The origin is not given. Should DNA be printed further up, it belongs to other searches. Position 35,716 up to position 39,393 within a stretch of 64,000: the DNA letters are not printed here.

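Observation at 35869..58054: Six tandem ~1130-1230-aa paralogues share one scaffold but carry three unrelated C-terminal heads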

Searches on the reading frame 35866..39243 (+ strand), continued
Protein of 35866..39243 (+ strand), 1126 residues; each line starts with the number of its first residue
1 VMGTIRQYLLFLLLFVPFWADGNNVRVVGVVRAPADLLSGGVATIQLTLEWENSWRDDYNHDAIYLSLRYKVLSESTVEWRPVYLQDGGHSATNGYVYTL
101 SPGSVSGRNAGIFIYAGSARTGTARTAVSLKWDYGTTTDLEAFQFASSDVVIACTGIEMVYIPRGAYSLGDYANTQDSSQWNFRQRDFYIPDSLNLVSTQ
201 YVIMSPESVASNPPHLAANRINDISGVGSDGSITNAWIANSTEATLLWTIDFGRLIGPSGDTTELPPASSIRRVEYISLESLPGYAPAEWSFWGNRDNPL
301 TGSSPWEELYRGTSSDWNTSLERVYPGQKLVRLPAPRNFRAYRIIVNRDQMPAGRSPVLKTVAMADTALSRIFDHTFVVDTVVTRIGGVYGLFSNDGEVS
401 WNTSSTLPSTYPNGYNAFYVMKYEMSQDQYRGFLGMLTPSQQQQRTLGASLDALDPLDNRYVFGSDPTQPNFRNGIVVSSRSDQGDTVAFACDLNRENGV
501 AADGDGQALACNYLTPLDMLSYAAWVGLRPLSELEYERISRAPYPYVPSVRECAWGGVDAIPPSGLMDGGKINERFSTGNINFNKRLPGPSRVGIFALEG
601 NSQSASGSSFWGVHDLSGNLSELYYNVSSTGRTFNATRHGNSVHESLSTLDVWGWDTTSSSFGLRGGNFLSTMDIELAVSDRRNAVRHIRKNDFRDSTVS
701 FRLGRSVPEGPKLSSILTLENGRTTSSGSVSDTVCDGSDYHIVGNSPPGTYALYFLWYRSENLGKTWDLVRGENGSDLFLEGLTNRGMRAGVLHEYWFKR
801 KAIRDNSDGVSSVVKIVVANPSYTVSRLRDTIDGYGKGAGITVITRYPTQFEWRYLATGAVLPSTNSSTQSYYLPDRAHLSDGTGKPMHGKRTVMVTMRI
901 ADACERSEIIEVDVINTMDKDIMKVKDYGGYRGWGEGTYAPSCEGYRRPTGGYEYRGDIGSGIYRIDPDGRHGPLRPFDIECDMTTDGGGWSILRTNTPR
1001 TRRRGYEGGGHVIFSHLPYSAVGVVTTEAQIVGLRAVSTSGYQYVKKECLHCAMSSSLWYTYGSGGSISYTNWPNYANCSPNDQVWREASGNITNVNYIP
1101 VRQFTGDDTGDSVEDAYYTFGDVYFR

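Call 77: search_protein_families(library=pfam, proteins=[L050:377-6568:+, L043:3961-7506:+, L078:3701-8047:+, L082:11951-15865:+, P0106, P0119, P0077], max_evalue=0.001)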
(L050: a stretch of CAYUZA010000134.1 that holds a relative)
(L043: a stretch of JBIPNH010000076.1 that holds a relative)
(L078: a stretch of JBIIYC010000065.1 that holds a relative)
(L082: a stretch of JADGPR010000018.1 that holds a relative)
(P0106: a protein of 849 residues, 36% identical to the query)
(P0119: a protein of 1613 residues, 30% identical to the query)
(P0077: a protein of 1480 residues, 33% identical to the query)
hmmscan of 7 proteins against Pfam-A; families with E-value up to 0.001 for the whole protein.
L050:377-6568:+ (2064 aa): 4 families
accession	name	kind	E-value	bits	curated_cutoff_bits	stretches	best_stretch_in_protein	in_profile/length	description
PF09603.15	Fib_succ_major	-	1.8e-26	94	33.9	1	686-845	48-187/187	Fibrobacter succinogenes major domain (Fib_succ_major)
PF22828.1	HphA_N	-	8.1e-09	36.3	22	0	1249-1305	52-108/110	HphA N-terminal heme-binding domain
PF03781.23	FGE-sulfatase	-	4.4e-08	33.5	23.3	1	245-381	35-135/255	Sulfatase-modifying factor enzyme 1-like domain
PF10713.14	DUF2509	-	1.9e-07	31.6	25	0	1279-1350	30-101/130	Protein of unknown function (DUF2509)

L043:3961-7506:+ (1182 aa): 5 families
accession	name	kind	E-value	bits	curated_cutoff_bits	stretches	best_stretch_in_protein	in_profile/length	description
PF13385.13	Laminin_G_3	-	6.8e-18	65.7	27.6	1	312-461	3-143/151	Concanavalin A-like lectin/glucanases superfamily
PF21722.4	Gly_rich_2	-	2.4e-15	57.6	24.3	1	946-1179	1-225/226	Glycine-rich domain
PF03781.23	FGE-sulfatase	-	3.2e-09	37.3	23.3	1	537-821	35-255/255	Sulfatase-modifying factor enzyme 1-like domain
PF19408.5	PKD_6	-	1.3e-06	29.1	25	1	837-906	11-81/82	PKD-like domain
PF02210.31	Laminin_G_2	-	7.2e-06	26.9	22.9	1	373-450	32-102/126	Laminin G domain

L078:3701-8047:+ (1449 aa): 2 families
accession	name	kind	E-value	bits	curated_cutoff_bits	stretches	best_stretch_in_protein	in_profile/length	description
PF03382.20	DUF285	-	1.5e-132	435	25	4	1206-1321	2-117/120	Mycoplasma protein of unknown function, DUF285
PF03781.23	FGE-sulfatase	-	6.5e-08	33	23.3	1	274-532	35-252/255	Sulfatase-modifying factor enzyme 1-like domain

L082:11951-15865:+ (1305 aa): 2 families
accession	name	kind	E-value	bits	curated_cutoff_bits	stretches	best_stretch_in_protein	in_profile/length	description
PF07603.17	Lcl_C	-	5.9e-14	52.8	34.9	1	1226-1303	27-117/117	Lcl C-terminal domain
PF03781.23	FGE-sulfatase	-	9.3e-07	29.2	23.3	1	254-389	34-138/255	Sulfatase-modifying factor enzyme 1-like domain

P0106 (849 aa): 2 families
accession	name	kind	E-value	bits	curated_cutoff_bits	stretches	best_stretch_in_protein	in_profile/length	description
PF19408.5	PKD_6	-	1.1e-10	42.1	25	1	687-740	29-80/82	PKD-like domain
PF03781.23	FGE-sulfatase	-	7.7e-07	29.5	23.3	1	327-493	34-142/255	Sulfatase-modifying factor enzyme 1-like domain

P0119 (1613 aa): 1 family
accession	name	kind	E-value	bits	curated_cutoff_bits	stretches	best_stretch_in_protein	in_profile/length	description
PF03781.23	FGE-sulfatase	-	1.1e-09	38.8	23.3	1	917-1029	35-130/255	Sulfatase-modifying factor enzyme 1-like domain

P0077 (1480 aa): 2 families
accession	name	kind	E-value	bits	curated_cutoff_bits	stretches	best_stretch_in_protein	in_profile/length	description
PF03781.23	FGE-sulfatase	-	5.1e-10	39.9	23.3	1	204-492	35-255/255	Sulfatase-modifying factor enzyme 1-like domain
PF09603.15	Fib_succ_major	-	6.5e-10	40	33.9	1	1341-1480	4-187/187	Fibrobacter succinogenes major domain (Fib_succ_major)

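Call 80: search_protein_families(library=pfam, proteins=[P0051, P0070, P0062, P0017, P0075, P0067, P0068], max_evalue=0.01)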
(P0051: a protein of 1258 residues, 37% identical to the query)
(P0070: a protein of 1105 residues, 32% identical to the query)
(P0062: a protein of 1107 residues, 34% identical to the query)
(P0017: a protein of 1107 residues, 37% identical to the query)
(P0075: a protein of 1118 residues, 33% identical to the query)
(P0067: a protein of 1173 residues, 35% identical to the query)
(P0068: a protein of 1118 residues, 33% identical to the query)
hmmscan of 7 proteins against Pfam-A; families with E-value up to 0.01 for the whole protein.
P0051 (1258 aa): 2 families
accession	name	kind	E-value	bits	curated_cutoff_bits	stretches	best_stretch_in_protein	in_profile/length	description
PF00147.23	Fibrinogen_C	-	4.2e-08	33.7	22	1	837-906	10-76/221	Fibrinogen beta and gamma chains, C-terminal globular domain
PF00754.31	F5_F8_type_C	-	0.0038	17.8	28.2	1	207-297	8-90/127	F5/8 type C domain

P0070 (1105 aa): 3 families
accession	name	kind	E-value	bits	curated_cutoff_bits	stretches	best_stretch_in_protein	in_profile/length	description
PF00147.23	Fibrinogen_C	-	1.7e-05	25.2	22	1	944-1007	2-64/221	Fibrinogen beta and gamma chains, C-terminal globular domain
PF03781.23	FGE-sulfatase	-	0.00011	22.4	23.3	1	352-579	32-195/255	Sulfatase-modifying factor enzyme 1-like domain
PF00754.31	F5_F8_type_C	-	0.0029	18.2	28.2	1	188-308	3-114/127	F5/8 type C domain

P0062 (1107 aa): 2 families
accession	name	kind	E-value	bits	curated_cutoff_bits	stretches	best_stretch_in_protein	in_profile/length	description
PF03781.23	FGE-sulfatase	-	1.7e-05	25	23.3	1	347-643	26-253/255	Sulfatase-modifying factor enzyme 1-like domain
PF00147.23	Fibrinogen_C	-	7.2e-05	23.1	22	1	946-1009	3-65/221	Fibrinogen beta and gamma chains, C-terminal globular domain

P0017 (1107 aa): 1 family
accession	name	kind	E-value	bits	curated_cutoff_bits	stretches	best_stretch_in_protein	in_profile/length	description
PF03781.23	FGE-sulfatase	-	6.6e-05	23.1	23.3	1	376-686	19-252/255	Sulfatase-modifying factor enzyme 1-like domain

P0075 (1118 aa): 3 families
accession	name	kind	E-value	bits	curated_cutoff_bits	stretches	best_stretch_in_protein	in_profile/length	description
PF12810.13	ALK_LTK_GRD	-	2.1e-39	136.4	24.5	1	863-1115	2-241/243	ALK/LTK, Glycine-rich domain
PF03781.23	FGE-sulfatase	-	7.9e-14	52.4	23.3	1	368-661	33-255/255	Sulfatase-modifying factor enzyme 1-like domain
PF05345.18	He_PIG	-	0.0022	18.9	24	1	797-838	34-82/96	Putative Ig domain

P0067 (1173 aa): 3 families
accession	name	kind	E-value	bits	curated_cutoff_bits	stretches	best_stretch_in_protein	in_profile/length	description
PF12810.13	ALK_LTK_GRD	-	7.8e-39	134.5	24.5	1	914-1172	1-242/243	ALK/LTK, Glycine-rich domain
PF03781.23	FGE-sulfatase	-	3.7e-09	37.1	23.3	1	399-640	35-219/255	Sulfatase-modifying factor enzyme 1-like domain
PF00754.31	F5_F8_type_C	-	6.2e-05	23.6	28.2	1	217-294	13-80/127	F5/8 type C domain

P0068 (1118 aa): 4 families
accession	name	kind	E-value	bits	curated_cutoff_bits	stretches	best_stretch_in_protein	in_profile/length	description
PF09603.15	Fib_succ_major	-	1.1e-20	75.1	33.9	1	967-1117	1-187/187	Fibrobacter succinogenes major domain (Fib_succ_major)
PF03781.23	FGE-sulfatase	-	7.4e-08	32.8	23.3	1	397-609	34-191/255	Sulfatase-modifying factor enzyme 1-like domain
PF07603.17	Lcl_C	-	1.7e-06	28.7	34.9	1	1016-1079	43-111/117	Lcl C-terminal domain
PF00754.31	F5_F8_type_C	-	5.8e-05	23.6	28.2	1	195-310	3-102/127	F5/8 type C domain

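Call 83: search_protein_families(library=ncbifam, proteins=[L042:9016-9405:+, L026:6121-6510:+, L011:2834-3223:+, L003:9606-9995:+, L020:3255-3644:+, L044:11577-12260:+, L055:11486-12172:+, L041:4735-5388:+, L083:4306-6186:+, L045:11651-13471:+], max_evalue=0.01)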
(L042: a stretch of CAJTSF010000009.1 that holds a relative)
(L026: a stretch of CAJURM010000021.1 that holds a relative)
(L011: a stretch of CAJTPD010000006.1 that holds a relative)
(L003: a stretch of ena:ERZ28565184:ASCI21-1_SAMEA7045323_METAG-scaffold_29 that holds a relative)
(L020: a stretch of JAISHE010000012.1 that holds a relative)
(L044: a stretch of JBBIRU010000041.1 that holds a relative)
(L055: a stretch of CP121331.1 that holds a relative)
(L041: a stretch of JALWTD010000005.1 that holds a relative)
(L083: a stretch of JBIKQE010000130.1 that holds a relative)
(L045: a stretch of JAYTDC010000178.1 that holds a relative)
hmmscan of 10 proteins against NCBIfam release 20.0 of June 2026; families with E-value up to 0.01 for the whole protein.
L042:9016-9405:+ (130 aa): 0 families

L026:6121-6510:+ (130 aa): 0 families

L011:2834-3223:+ (130 aa): 0 families

L003:9606-9995:+ (130 aa): 2 families
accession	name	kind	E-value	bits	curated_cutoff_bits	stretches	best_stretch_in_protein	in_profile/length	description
TIGR04131.1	Bac_Flav_CTERM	domain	5.4e-17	61.7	35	1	46-129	3-85/85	T9SS type B sorting domain-containing protein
NF053608.1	Lsa66_OmpA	equivalog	0.0029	16.1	700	0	86-114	199-227/581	fibronectin-binding adhesin Lsa66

L020:3255-3644:+ (130 aa): 14 families
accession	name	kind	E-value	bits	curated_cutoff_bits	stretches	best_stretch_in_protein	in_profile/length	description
NF000282.2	RND_permease_1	subfamily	1.9e-49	168.5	1250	1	2-111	919-1028/1029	multidrug efflux RND transporter permease subunit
TIGR00915.1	2A0602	subfamily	9.7e-49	166.1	940.35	1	2-116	919-1034/1050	efflux RND transporter permease subunit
NF007842.1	PRK10555.1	equivalog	2.4e-42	144.9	1854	1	2-112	918-1028/1036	multidrug efflux RND transporter permease AcrD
NF011706.2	PRK15127.1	equivalog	9.7e-40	136.3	2150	1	2-128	920-1044/1049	multidrug efflux RND transporter permease subunit AcrB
NF007131.0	PRK09577.1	equivalog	2.9e-36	124.6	1768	1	3-113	915-1025/1045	multidrug efflux RND transporter permease subunit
NF033617.1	RND_permease_2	subfamily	6.7e-32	110.4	1250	1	6-111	902-1008/1009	multidrug efflux RND transporter permease subunit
NF000037.1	RND_perm_OqxB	exception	4.8e-29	100.8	2200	1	2-113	926-1037/1050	multidrug efflux RND transporter permease subunit OqxB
NF007133.0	PRK09579.1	equivalog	2.1e-23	81.9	1763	1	6-116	897-1008/1017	multidrug efflux RND transporter permease subunit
NF007905.0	PRK10614.1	equivalog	3e-20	71.5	1774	1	11-122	908-1020/1025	multidrug efflux RND transporter permease subunit MdtC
NF007798.0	PRK10503.1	equivalog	2.5e-19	68.4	1584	1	2-120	913-1032/1040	MdtB/MuxB family multidrug efflux RND transporter permease subunit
TIGR00914.1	2A0601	subfamily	9.8e-17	60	701.45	1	10-120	935-1045/1051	CusA/CzcA family heavy metal efflux RND transporter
TIGR00916.1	2A0604s01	subfamily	9.7e-05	22.1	148.6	1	6-93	140-228/231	SecD/SecF family protein translocase subunit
TIGR00921.1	2A067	subfamily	0.0035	15.5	351.9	1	13-121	252-357/733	hydrophobe/amphiphile efflux-3 (HAE3) family transporter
NF009585.0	PRK13024.1-5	equivalog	0.0051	14.8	1037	1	12-119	552-658/993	protein translocase subunit SecDF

L044:11577-12260:+ (228 aa): 2 families
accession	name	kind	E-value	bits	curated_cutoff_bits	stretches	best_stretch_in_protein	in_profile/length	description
NF038113.1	T9SSA_dep_M36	equivalog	4.4e-08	31.8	885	1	117-224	756-867/869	T9SS-dependent M36 family metallopeptidase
TIGR04183.1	Por_Secre_tail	domain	1.5e-07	31.3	23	1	154-225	1-71/72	T9SS type A sorting domain-containing protein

L055:11486-12172:+ (229 aa): 2 families
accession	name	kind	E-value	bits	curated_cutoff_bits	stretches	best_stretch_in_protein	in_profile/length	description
TIGR04183.1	Por_Secre_tail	domain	1.1e-12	47.7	23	1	158-229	2-72/72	T9SS type A sorting domain-containing protein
NF038113.1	T9SSA_dep_M36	equivalog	3.4e-08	32.1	885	1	122-228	760-868/869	T9SS-dependent M36 family metallopeptidase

L041:4735-5388:+ (218 aa): 3 families
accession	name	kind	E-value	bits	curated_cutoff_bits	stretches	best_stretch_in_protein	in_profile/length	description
NF038113.1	T9SSA_dep_M36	equivalog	1e-11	43.8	885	1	123-215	772-867/869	T9SS-dependent M36 family metallopeptidase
TIGR04183.1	Por_Secre_tail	domain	1e-10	41.4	23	1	146-214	1-69/72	T9SS type A sorting domain-containing protein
NF033708.1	T9SS_Cterm_ChiA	domain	0.0012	18.7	40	1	168-204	4-44/55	T9SS sorting signal type C domain-containing protein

L083:4306-6186:+ (627 aa): 2 families
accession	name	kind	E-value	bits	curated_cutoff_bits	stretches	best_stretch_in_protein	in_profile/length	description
TIGR04183.1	Por_Secre_tail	domain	5.7e-09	35.8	23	1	549-626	2-72/72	T9SS type A sorting domain-containing protein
NF038113.1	T9SSA_dep_M36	equivalog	1.1e-08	33.7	885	1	543-619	790-862/869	T9SS-dependent M36 family metallopeptidase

L045:11651-13471:+ (607 aa): 2 families
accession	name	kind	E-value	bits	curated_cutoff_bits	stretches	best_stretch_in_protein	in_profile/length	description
TIGR04183.1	Por_Secre_tail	domain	9.6e-08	31.9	23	1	535-606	2-71/72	T9SS type A sorting domain-containing protein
NF038113.1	T9SSA_dep_M36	equivalog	2.1e-05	22.9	885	1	522-604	784-866/869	T9SS-dependent M36 family metallopeptidase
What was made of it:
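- Five of five checked were confirmed with TIGR04183 (call 83). Some giants upstream of related arrays have no recognisable CTD (call 83).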

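Call 92: find_encoding_contigs(protein=P0056, flank=10000, max_places=3)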
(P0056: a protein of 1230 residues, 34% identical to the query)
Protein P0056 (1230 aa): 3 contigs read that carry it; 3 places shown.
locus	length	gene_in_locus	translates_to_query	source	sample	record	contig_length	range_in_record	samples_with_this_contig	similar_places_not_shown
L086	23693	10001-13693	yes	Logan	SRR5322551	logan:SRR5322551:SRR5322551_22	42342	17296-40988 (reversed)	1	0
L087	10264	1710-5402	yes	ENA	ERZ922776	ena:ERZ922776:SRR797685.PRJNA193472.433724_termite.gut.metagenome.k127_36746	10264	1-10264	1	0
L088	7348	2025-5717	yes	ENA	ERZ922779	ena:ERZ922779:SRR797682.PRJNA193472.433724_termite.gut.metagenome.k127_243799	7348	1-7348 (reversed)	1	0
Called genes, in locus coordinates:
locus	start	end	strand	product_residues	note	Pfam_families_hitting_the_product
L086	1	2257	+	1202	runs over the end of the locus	?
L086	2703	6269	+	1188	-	PF09603:Fib_succ_major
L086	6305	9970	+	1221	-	PF09603:Fib_succ_major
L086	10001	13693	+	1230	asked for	PF09603:Fib_succ_major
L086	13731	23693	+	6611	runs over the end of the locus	PF00047:ig (faint), PF07679:I-set (faint), PF07686:V-set (faint), PF16706:Izumo-Ig (faint), PF13927:Ig_3 (weak), PF19081:Ig_7 (faint), PF13895:Ig_2 (weak)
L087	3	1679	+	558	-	?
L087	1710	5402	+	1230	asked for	PF09603:Fib_succ_major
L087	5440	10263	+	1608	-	?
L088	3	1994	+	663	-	?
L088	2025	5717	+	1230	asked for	PF09603:Fib_succ_major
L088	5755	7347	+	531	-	?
